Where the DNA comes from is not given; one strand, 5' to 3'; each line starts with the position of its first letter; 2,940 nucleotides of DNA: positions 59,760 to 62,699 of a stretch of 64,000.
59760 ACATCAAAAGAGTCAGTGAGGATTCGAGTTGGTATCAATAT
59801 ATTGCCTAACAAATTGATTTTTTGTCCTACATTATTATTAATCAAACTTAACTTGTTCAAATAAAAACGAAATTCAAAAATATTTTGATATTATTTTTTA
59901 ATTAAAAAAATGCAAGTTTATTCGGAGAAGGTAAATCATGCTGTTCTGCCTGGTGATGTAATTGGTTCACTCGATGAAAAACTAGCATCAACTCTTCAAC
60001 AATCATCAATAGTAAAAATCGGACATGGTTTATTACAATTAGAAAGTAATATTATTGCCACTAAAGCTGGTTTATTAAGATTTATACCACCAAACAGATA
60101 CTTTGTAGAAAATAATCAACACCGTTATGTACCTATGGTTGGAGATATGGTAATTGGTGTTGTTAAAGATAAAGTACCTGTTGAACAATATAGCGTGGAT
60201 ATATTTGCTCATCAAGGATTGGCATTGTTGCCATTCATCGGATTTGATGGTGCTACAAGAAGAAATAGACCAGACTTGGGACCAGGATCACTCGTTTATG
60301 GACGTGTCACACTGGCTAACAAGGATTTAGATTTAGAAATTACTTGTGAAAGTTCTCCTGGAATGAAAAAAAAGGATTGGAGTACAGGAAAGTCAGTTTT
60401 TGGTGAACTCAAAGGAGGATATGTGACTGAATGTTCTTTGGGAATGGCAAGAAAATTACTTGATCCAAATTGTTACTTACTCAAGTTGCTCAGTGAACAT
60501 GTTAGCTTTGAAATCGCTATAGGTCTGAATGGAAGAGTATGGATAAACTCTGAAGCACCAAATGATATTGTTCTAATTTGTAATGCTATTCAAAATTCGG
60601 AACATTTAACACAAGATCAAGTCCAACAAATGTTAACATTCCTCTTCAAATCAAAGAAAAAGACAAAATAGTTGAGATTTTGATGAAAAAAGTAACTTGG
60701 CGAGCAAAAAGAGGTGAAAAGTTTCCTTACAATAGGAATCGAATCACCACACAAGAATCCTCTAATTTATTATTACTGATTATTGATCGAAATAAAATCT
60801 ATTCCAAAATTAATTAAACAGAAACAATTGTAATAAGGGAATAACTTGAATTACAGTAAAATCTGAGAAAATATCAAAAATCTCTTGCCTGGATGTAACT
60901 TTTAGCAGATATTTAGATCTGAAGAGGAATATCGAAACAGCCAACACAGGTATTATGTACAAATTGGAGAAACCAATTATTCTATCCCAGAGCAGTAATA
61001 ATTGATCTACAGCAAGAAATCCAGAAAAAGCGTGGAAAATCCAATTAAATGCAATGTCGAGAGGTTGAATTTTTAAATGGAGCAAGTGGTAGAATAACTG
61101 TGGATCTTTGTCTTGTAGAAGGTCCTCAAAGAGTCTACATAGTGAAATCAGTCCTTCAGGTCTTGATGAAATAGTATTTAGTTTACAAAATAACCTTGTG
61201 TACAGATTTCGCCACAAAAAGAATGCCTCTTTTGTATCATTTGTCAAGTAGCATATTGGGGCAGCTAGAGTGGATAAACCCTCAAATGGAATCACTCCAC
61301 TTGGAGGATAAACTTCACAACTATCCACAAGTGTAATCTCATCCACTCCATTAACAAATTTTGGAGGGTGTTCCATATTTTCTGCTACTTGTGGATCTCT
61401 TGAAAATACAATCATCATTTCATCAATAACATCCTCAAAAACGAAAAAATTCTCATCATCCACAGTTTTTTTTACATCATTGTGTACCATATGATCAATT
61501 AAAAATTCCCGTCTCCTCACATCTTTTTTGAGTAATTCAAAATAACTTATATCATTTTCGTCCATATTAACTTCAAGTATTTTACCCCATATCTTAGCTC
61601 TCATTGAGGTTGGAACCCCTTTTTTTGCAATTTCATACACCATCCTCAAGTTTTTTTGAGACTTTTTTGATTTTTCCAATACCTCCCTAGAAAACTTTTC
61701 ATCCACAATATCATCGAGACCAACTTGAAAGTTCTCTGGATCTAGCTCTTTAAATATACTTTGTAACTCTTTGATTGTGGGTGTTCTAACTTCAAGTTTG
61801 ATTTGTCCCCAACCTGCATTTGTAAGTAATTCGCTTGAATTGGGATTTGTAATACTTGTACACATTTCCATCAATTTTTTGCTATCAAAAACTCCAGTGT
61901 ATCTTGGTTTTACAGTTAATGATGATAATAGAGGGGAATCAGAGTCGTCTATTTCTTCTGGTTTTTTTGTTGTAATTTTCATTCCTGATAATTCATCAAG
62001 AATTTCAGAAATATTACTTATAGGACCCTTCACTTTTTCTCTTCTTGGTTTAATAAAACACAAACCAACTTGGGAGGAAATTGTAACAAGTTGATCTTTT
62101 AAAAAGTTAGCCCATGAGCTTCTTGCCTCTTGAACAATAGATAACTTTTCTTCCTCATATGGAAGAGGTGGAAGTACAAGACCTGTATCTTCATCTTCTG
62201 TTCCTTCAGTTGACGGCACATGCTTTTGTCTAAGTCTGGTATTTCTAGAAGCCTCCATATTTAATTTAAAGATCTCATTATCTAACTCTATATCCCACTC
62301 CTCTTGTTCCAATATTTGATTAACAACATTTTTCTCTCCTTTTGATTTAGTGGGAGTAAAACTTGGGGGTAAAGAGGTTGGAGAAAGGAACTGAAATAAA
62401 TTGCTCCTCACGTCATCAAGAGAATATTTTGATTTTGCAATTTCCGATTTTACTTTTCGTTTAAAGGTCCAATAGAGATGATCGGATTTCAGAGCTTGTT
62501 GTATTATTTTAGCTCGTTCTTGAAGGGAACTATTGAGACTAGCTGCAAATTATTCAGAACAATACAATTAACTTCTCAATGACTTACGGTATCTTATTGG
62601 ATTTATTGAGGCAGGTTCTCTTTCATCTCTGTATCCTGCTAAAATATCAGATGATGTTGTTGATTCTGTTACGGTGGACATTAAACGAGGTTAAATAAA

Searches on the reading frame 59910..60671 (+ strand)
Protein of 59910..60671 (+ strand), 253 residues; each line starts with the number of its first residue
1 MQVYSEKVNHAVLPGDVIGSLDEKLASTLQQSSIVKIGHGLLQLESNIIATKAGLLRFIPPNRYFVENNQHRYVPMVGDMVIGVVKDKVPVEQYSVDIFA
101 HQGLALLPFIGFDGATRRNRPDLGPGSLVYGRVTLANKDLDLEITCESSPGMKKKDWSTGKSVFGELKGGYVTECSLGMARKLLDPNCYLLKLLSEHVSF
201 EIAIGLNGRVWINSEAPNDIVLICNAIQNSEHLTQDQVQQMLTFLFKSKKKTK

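Call 30: search_protein_families(library=pfam, max_evalue=0.01, proteins=[window:59910-60671:+])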
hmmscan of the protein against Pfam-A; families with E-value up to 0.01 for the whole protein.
window:59910-60671:+ (253 aa): 4 families
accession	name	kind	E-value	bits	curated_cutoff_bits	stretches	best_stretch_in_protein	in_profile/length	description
PF21262.3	RRP40_S1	-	4.1e-23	81.5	27.1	1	73-153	1-79/83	Exosome complex component RRP40, S1 domain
PF15985.11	KH_6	-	2e-16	60.5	27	1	170-217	1-46/47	KH domain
PF18311.7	Rrp40_N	-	4.6e-07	29.9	26.9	1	35-72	1-40/40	Exosome complex exonuclease Rrp40 N-terminal domain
PF21266.3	RRP4_S1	-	0.0021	18.7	27.3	1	72-106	1-34/73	RRP4, S1 domain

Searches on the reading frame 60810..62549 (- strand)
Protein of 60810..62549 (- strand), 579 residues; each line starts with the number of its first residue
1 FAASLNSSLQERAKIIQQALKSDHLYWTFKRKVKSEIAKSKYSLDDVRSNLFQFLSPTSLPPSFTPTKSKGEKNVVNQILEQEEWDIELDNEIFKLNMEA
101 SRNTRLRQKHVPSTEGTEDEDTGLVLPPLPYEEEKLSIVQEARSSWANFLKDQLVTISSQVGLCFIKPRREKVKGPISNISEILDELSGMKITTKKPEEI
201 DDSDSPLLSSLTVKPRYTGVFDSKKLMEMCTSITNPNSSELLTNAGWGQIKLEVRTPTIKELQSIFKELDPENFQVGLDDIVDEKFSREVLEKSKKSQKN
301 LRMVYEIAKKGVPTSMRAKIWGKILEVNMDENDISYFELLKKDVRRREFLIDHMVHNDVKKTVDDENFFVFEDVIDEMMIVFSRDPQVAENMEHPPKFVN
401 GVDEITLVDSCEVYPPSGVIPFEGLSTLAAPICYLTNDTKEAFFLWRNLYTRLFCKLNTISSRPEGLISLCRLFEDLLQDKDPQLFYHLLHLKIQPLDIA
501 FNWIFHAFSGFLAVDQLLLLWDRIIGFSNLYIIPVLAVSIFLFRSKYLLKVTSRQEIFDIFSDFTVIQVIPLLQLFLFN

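Call 30: search_protein_families(library=pfam, max_evalue=0.01, proteins=[window:60810-62549:-])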
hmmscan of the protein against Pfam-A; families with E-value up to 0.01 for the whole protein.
window:60810-62549:- (579 aa): 2 families
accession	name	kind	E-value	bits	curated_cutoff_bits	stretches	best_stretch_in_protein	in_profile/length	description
PF00566.25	RabGAP-TBC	-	6.5e-15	55.8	25.2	1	423-546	91-213/216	Rab-GTPase-TBC domain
PF23436.1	RabGap-TBC_2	-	2e-06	28.1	27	1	440-556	38-152/214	RabGAP TBC domain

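Call 84: search_solved_structures(query=window:60810-62549:-, max_evalue=0.001)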
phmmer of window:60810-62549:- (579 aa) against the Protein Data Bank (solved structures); distinct sequences matched with E-value up to 0.001: 1.
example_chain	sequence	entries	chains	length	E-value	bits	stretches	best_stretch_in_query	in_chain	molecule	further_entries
2qq8_A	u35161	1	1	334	0.00035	22.6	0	414-525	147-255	TBC1 domain family member 14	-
